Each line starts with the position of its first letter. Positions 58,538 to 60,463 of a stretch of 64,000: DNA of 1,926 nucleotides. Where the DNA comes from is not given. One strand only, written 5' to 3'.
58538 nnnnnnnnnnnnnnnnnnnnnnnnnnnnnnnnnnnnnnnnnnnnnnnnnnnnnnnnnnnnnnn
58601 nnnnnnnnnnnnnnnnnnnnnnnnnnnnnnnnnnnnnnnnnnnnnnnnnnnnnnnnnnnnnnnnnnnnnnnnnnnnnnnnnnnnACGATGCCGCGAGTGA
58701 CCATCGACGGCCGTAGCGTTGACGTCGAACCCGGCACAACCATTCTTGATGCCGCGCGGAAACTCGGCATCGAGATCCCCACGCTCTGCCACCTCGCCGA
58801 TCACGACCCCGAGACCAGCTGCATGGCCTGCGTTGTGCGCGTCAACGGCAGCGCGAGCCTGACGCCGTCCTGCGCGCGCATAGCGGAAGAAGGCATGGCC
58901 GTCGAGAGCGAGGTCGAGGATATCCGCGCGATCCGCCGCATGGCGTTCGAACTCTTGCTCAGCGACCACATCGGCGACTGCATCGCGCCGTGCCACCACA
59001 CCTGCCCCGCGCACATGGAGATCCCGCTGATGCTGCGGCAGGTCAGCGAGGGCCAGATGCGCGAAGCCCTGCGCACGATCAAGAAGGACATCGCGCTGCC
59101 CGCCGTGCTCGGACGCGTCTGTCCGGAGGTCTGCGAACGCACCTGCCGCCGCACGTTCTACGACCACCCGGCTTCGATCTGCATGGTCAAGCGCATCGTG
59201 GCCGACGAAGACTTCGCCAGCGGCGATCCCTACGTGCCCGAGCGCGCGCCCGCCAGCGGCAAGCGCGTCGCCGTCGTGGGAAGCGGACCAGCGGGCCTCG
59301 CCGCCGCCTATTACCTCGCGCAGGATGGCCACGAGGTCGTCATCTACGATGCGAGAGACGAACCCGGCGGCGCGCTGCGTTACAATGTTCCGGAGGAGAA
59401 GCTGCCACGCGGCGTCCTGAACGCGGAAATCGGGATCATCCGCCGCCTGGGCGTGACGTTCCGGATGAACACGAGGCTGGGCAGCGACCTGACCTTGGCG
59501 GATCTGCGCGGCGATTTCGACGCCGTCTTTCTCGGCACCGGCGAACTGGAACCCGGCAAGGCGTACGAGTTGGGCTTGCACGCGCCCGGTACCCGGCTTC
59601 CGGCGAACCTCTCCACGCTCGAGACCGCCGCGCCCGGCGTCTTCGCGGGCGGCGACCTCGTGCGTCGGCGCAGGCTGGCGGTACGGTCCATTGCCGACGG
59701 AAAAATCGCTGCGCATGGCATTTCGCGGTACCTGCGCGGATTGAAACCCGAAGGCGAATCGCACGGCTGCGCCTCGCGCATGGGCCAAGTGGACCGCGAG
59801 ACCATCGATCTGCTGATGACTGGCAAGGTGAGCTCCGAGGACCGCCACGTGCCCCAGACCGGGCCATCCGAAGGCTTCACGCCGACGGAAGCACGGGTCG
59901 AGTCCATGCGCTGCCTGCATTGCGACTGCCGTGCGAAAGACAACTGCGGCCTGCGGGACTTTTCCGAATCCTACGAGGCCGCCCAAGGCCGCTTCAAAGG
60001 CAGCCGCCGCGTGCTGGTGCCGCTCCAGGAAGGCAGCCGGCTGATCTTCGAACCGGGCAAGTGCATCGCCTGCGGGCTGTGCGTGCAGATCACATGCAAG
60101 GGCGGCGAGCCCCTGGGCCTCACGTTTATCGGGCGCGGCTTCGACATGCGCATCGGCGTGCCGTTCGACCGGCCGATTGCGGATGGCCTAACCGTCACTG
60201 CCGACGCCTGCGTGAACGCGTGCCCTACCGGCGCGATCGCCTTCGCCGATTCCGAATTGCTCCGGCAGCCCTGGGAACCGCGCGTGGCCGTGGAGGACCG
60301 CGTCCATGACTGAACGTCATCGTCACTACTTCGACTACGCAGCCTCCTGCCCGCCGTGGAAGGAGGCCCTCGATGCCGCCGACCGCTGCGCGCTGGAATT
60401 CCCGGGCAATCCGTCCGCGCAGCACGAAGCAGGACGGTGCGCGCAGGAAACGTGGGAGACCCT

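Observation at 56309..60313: Stn-like (Sporomusa-type Nfn) candidate flavin-based electron-bifurcating transhydrogenase with NuoE and NuoF fused in one polypeptide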

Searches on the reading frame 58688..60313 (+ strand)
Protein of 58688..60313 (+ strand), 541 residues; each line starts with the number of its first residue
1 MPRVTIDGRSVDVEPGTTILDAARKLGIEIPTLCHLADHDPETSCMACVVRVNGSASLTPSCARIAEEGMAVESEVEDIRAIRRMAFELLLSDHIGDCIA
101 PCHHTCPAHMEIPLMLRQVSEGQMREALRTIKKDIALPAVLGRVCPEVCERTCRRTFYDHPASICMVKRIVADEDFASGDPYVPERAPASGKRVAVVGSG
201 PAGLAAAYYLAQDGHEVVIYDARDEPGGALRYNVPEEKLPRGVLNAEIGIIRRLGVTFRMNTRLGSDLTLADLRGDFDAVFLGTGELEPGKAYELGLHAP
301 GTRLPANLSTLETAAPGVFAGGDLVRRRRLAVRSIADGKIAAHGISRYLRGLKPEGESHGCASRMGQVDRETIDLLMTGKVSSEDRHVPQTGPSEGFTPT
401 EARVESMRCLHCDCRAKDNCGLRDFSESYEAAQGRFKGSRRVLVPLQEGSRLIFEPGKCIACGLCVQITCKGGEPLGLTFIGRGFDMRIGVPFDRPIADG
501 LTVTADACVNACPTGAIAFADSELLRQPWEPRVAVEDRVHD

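Call 6: search_protein_families(library=pfam, proteins=[window:58688-60313:+], max_evalue=0.001)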
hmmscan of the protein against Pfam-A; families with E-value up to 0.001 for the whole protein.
window:58688-60313:+ (541 aa): 13 families
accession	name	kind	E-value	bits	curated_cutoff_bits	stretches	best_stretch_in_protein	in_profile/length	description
PF14691.11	Fer4_20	-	1.4e-17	64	25.8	1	99-177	29-110/113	Dihydroprymidine dehydrogenase domain II, 4Fe-4S cluster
PF13510.11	Fer2_4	-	6.1e-16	58.7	22.8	1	4-75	6-80/82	2Fe-2S iron-sulfur cluster binding domain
PF13450.12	NAD_binding_8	-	1.6e-11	44.7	21.9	1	196-234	1-39/68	NAD(P)-binding Rossmann-like domain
PF07992.20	Pyr_redox_2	-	4.3e-10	39.9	26.1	1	193-225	2-35/291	Pyridine nucleotide-disulphide oxidoreductase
PF01266.30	DAO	-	1.7e-08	34.8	27.9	1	193-229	1-38/353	FAD dependent oxidoreductase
PF01593.30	Amino_oxidase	-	2.5e-07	30.8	19.8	1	202-228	2-28/443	Flavin containing amine oxidoreductase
PF00890.30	FAD_binding_2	-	2.4e-05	24.2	20.4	1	194-230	2-38/414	FAD binding domain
PF12831.13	FAD_oxidored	-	3.7e-05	23.6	27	1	194-230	2-38/416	FAD dependent oxidoreductase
PF01946.23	Thi4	-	5.2e-05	23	26.2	1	194-229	20-56/235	Thi4 family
PF00037.32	Fer4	-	7.3e-05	22.9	21.1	0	454-467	3-16/24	4Fe-4S binding domain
PF01494.25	FAD_binding_3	-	0.00012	21.9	22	1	194-225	4-35/349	FAD binding domain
PF03486.20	HI0933_like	-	0.00014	21.9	50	1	193-228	2-37/244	HI0933-like protein Rossmann domain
PF21799.2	MurD-like_N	-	0.00071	20.2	27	0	192-229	1-38/88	Mur ligase MurD-like, N-terminal domain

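Call 8: search_protein_families(library=ncbifam, proteins=[window:58688-60313:+], max_evalue=0.001)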
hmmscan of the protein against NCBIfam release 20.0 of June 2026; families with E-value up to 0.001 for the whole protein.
window:58688-60313:+ (541 aa): 62 families (the best 25 are shown)
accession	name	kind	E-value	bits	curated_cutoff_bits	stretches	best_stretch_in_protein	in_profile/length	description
NF009454.0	PRK12814.1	equivalog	2.3e-125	419.5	916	2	4-286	6-288/657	putative NADPH-dependent glutamate synthase small subunit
NF009410.0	PRK12771.1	subfamily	2.1e-75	254.4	516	2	97-285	45-232/566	NAD(P)-binding protein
TIGR01316.1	gltA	equivalog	2.4e-58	198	471.75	2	98-286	34-228/449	NADPH-dependent glutamate synthase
NF010590.0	PRK13984.1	equivalog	5.1e-53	180.1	946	1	101-291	197-387/611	putative oxidoreductase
NF045663.1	diclust_near_Sec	equivalog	8.3e-53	179.6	530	1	97-468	15-364/759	pyridine nucleotide-disulfide oxidoreductase/dicluster-binding protein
NF009414.0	PRK12778.1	equivalog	7.3e-51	173.3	1103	1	98-286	334-527/752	bifunctional dihydroorotate dehydrogenase B NAD binding subunit/NADPH-dependent glutamate synthase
TIGR01317.1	GOGAT_sm_gam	subfamily_domain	1.2e-47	162.9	447.7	1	97-287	46-239/485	glutamate synthase small subunit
TIGR01318.1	gltD_gamma_fam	subfamily_domain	1.8e-47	162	482.95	2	100-287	48-237/467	glutamate synthase, small subunit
NF009408.0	PRK12769.1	equivalog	3.1e-45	154.4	1003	2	101-291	235-427/659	formate-dependent uric acid utilization protein AegA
TIGR03315.1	Se_ygfK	equivalog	3.9e-42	143.8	835.3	1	64-289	410-634/1012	putative selenate reductase subunit YgfK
NF040763.1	FeFe_hydrog_A6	exception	3.9e-41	141.1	765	2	4-104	3-102/571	NADH-dependent [FeFe] hydrogenase, group A6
NF009451.0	PRK12809.1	equivalog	4.2e-37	127.7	1154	1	100-292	217-411/639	formate-dependent uric acid utilization protein YgfT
NF009413.0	PRK12775.1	equivalog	7.4e-36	123.3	1895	1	97-287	335-528/1006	putative trifunctional 2-polyprenylphenol hydroxylase/glutamate synthase subunit beta/ferritin domain-containing protein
NF009415.0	PRK12779.1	equivalog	4.4e-31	107.6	1519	1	104-286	212-402/944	putative bifunctional glutamate synthase subunit beta/2-polyprenylphenol hydroxylase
NF005745.0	PRK07569.1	equivalog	1.3e-26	93.4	333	2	4-98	6-100/238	bidirectional hydrogenase complex protein HoxU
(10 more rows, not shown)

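Call 9: find_homologous_proteins(query=window:58688-60313:+)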
Query window:58688-60313:+ (541 aa): 7737 proteins with E <= 0.001 among 8000 candidates; the best 120 are listed.
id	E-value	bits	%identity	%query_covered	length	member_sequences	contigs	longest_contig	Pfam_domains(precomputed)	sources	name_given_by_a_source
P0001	0.0e+0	1159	93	99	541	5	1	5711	PF01946.24,PF01266.31,PF13510.12,PF01593.31,PF13450.13,PF14691.12,PF00890.31,PF07992.21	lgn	-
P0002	1.9e-220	751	65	97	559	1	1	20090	PF01266.31,PF13510.12,PF13450.13,PF14691.12,PF07992.21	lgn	-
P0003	9.8e-206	703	59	98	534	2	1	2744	PF13510.12,PF13450.13,PF14691.12,PF07992.21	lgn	-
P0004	2.2e-188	645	56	96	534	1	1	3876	PF01266.31,PF13510.12,PF13450.13,PF14691.12,PF07992.21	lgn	-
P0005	1.2e-185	636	55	96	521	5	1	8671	PF13510.12,PF13450.13,PF14691.12,PF07992.21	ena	-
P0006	3.5e-185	635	54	96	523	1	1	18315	PF01266.31,PF13510.12,PF13450.13,PF14691.12,PF07992.21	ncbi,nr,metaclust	ncbi:MAG: hypothetical protein A2Y77_05035 [Planctomycetes bacterium RBG_13_62_9]|nr:MAG: hypothetic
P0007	2.7e-183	629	55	96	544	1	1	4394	PF01266.31,PF13510.12,PF13450.13,PF14691.12,PF07992.21,PF01494.26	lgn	-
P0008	4.8e-183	628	55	97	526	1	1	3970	PF01946.24,PF01266.31,PF13510.12,PF10588.15,PF13450.13,PF14691.12,PF07992.21,PF01494.26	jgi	jgi:NADPH-dependent glutamate synthase beta subunit-like oxidoreductase/ferredoxin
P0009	5.8e-183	628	53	96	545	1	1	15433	PF01266.31,PF13510.12,PF13450.13,PF14691.12,PF07992.21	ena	-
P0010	1.7e-182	626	55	96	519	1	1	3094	PF01266.31,PF13510.12,PF13450.13,PF14691.12,PF07992.21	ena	-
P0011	1.8e-182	626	53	96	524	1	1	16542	PF01266.31,PF13510.12,PF13450.13,PF14691.12,PF07992.21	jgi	jgi:ferredoxin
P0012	5.8e-182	624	53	98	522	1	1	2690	PF01266.31,PF13510.12,PF13450.13,PF14691.12,PF07992.21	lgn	-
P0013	1.4e-181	623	54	96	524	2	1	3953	PF01266.31,PF13510.12,PF13450.13,PF14691.12,PF07992.21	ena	-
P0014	2.0e-181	622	53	96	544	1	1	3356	PF01266.31,PF13510.12,PF13450.13,PF14691.12,PF07992.21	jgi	jgi:NADPH-dependent glutamate synthase beta subunit-like oxidoreductase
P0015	2.8e-181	622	53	96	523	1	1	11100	PF01266.31,PF13510.12,PF13450.13,PF14691.12,PF07992.21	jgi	jgi:ferredoxin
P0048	4.9e-178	611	54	96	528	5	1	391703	PF01946.24,PF01266.31,PF13510.12,PF13450.13,PF14691.12,PF00890.31,PF07992.21,PF01494.26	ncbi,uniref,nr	ncbi:FAD-dependent oxidoreductase [Anaerobaca lacustris]|uniref:FAD-dependent oxidoreductase n=1 Tax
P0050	5.9e-178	611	54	96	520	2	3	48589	PF01266.31,PF13510.12,PF13450.13,PF14691.12,PF00111.33,PF07992.21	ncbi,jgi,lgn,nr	ncbi:2Fe-2S iron-sulfur cluster binding domain-containing protein [Candidatus Poribacteria bacterium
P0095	2.6e-176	606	55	96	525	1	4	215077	PF01266.31,PF13510.12,PF13450.13,PF14691.12,PF00890.31,PF07992.21,PF01494.26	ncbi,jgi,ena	-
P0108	7.4e-176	604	52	96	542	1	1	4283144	PF01266.31,PF13510.12,PF01593.31,PF13450.13,PF14691.12,PF07992.21,PF21799.3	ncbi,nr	ncbi:MAG: FAD-dependent oxidoreductase [Planctomycetota bacterium]|nr:MAG: FAD-dependent oxidoreduct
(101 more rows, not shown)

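Call 15: search_solved_structures(query=window:58688-60313:+, show_alignments=3, max_evalue=0.00001)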
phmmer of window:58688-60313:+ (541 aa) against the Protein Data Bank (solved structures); distinct sequences matched with E-value up to 0.00001: 88 (the best 60 are shown).
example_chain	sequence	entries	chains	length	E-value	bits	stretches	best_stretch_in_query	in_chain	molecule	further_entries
9bov_A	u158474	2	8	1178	5.1e-102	345.5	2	2-287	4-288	Molybdopterin oxidoreductase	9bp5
8oh5_C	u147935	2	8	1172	1.9e-99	336.9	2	4-287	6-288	Formate dehydrogenase-O, major subunit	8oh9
9n5u_A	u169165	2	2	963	1e-92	314.7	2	1-289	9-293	NfnA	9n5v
5jca_L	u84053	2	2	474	2.6e-45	158.3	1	99-289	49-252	NADH-dependent Ferredoxin:NADP Oxidoreductase (NfnI) subunit alpha | NADH-dependent Ferredoxin:NADP Oxidoreductase subunit alpha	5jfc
4ylf_B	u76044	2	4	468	1.5e-43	152.5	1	100-303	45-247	Dihydropyrimidine dehydrogenase subunit A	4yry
5vj7_A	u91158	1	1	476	9.4e-42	146.5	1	99-290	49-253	Oxidoreductase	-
7mfm_I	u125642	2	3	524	7.7e-41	143.5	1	103-302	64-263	Glutamate synthase (NADPH) small chain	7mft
8a6t_A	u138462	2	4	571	2.5e-32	115.4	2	3-99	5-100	Electron bifurcating hydrogenase subunit HydA1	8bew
2vdc_G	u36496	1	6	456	4.2e-32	114.7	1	97-305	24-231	GLUTAMATE SYNTHASE [NADPH] SMALL CHAIN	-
6s6s_G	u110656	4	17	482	4.5e-32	114.6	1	96-305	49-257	Glutamate synthase [NADPH] small chain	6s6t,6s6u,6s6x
7p5h_A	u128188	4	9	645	1.1e-23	86.9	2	3-100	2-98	Fe-hydrogenase, subunit alpha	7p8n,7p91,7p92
6tg9_A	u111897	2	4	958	4.1e-21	78.4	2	4-101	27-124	Formate dehydrogenase subunit alpha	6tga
9wxb_B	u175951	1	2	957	8.3e-21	77.4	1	4-101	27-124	Formate dehydrogenase alpha subunit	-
7q4v_A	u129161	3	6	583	1.2e-20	76.9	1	5-99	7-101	Iron hydrogenase HydA1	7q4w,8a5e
1h7x_A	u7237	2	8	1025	1.2e-20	76.8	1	99-289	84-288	DIHYDROPYRIMIDINE DEHYDROGENASE | Dihydropyrimidine dehydrogenase [NADP(+)]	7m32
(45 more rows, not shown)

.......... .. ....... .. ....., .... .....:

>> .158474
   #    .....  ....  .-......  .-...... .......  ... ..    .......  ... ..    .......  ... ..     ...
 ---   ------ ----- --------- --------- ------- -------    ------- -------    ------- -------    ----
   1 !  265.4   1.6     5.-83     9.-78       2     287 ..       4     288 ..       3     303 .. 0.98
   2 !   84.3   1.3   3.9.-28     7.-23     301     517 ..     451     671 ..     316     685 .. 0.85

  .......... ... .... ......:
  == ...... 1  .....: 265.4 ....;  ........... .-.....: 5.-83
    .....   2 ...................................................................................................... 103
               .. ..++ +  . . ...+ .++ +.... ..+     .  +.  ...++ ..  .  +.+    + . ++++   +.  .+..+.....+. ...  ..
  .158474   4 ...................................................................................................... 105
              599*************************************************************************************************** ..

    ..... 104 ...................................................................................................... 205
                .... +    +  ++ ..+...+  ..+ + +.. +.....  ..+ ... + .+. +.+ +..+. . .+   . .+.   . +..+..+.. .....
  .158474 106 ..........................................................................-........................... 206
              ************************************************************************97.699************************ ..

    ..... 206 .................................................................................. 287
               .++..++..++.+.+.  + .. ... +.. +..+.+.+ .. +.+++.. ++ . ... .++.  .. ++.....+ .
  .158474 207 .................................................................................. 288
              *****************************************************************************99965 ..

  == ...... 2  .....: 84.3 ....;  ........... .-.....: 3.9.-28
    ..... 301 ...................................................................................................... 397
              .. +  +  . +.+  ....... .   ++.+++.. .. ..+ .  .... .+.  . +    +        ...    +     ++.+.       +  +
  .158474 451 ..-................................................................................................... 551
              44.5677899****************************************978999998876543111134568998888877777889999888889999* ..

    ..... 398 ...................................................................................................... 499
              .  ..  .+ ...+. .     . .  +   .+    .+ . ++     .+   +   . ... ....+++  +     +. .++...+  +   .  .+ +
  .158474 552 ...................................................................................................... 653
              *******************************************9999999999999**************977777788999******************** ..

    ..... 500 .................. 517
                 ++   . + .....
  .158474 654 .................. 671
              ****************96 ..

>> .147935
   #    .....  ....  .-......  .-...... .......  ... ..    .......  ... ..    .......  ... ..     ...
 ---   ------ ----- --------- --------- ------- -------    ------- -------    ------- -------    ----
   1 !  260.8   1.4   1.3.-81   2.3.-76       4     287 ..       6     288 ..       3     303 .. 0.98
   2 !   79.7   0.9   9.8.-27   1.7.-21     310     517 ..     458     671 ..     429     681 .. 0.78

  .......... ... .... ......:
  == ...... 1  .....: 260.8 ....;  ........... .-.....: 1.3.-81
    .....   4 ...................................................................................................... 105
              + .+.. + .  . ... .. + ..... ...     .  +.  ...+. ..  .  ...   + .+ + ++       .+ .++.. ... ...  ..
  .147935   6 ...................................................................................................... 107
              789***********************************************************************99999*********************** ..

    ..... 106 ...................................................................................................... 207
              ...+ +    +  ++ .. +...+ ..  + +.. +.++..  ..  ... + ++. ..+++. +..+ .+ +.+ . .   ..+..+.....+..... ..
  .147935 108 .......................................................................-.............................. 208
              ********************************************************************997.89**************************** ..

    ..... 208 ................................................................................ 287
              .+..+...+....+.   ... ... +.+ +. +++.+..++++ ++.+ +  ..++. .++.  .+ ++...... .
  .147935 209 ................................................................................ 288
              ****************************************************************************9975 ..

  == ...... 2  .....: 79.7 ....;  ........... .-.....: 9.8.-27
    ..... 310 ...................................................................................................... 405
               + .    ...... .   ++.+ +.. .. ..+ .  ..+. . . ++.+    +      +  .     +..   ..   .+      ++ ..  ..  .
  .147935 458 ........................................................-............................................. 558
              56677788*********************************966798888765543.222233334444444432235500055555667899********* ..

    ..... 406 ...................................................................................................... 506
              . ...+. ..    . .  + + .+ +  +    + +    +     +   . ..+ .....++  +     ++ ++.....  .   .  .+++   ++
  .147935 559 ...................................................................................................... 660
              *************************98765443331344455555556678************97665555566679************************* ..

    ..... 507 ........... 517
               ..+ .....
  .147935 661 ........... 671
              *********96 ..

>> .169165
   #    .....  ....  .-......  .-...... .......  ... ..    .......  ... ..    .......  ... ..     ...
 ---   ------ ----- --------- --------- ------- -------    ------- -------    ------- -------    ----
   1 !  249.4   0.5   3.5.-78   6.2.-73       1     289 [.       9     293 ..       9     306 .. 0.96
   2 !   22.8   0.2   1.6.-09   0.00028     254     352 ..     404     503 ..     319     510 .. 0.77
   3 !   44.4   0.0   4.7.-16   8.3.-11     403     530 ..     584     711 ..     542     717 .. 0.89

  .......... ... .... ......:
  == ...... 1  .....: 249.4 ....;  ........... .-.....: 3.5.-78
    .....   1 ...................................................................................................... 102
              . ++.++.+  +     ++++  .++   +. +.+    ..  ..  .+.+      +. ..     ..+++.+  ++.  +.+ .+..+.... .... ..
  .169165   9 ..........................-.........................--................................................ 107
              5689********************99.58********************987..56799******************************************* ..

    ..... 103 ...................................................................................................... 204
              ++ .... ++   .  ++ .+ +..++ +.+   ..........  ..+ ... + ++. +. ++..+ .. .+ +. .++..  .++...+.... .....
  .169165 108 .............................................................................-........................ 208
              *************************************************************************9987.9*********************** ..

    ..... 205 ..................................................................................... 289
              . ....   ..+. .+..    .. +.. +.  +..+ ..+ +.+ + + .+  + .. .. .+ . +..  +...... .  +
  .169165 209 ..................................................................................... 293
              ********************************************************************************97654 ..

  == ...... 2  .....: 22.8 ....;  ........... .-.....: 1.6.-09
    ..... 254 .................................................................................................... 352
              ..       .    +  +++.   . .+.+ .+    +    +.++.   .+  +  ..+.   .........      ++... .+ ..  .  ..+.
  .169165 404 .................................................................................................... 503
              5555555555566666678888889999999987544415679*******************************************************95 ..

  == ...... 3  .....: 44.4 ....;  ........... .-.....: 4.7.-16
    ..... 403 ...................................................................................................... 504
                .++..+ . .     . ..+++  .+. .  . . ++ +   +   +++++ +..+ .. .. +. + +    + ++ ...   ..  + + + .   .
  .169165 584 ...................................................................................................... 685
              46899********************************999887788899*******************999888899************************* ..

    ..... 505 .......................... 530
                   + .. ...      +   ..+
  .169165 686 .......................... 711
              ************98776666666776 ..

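Call 17: find_encoding_contigs(protein=P0048, flank=10000, max_places=2)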
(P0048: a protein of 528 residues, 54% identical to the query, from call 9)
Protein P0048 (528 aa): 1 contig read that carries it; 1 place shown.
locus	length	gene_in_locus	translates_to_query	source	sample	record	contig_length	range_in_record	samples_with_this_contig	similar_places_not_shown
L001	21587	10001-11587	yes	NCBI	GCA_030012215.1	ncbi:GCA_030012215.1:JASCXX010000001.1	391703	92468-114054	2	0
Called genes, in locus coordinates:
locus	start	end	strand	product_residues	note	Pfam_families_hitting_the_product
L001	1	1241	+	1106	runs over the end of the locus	PF12704:MacB_PCD, PF02687:FtsX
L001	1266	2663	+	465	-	PF01011:PQQ (faint), PF13360:PQQ_2, PF13570:Beta-prop_ACSF4 (faint)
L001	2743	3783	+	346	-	PF01436:NHL (faint)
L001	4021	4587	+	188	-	PF12838:Fer4_7 (faint), PF00037:Fer4 (faint), PF12837:Fer4_6 (faint)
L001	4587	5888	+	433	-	PF12837:Fer4_6 (faint), PF13187:Fer4_9 (faint), PF13484:Fer4_16 (faint), PF12801:Fer4_5, PF13183:Fer4_8 (faint), PF12801:Fer4_5 (weak), PF12838:Fer4_7 (weak), PF00037:Fer4 (weak), +1 more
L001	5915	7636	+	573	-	PF13360:PQQ_2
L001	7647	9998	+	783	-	PF01257:2Fe-2S_thioredx, PF01512:Complex1_51K, PF10589:NADH_4Fe-4S, PF00037:Fer4 (weak), PF12838:Fer4_7, PF13187:Fer4_9 (weak), PF14697:Fer4_21, PF00037:Fer4, +3 more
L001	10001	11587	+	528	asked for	PF13510:Fer2_4, PF14691:Fer4_20, PF01946:Thi4 (weak), PF00890:FAD_binding_2 (weak), PF01266:DAO, PF01494:FAD_binding_3 (weak), PF07992:Pyr_redox_2 (weak), PF13450:NAD_binding_8, +1 more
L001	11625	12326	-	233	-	PF03358:FMN_red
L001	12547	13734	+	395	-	PF13360:PQQ_2, PF13570:Beta-prop_ACSF4 (weak), PF01011:PQQ (faint), PF13360:PQQ_2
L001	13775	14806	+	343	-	PF08240:ADH_N, PF00107:ADH_zinc_N, PF13602:ADH_zinc_N_2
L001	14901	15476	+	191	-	PF00578:AhpC-TSA, PF08534:Redoxin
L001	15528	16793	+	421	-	PF02321:OEP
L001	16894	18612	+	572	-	PF19335:HMBD, PF25919:BSH_CusB, PF25973:BSH_CzcB, PF25869:3HB_CusB (weak), PF25944:Beta-barrel_RND (weak), PF25954:Beta-barrel_RND_2, PF19335:HMBD, PF04945:YHS, +1 more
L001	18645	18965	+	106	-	PF04945:YHS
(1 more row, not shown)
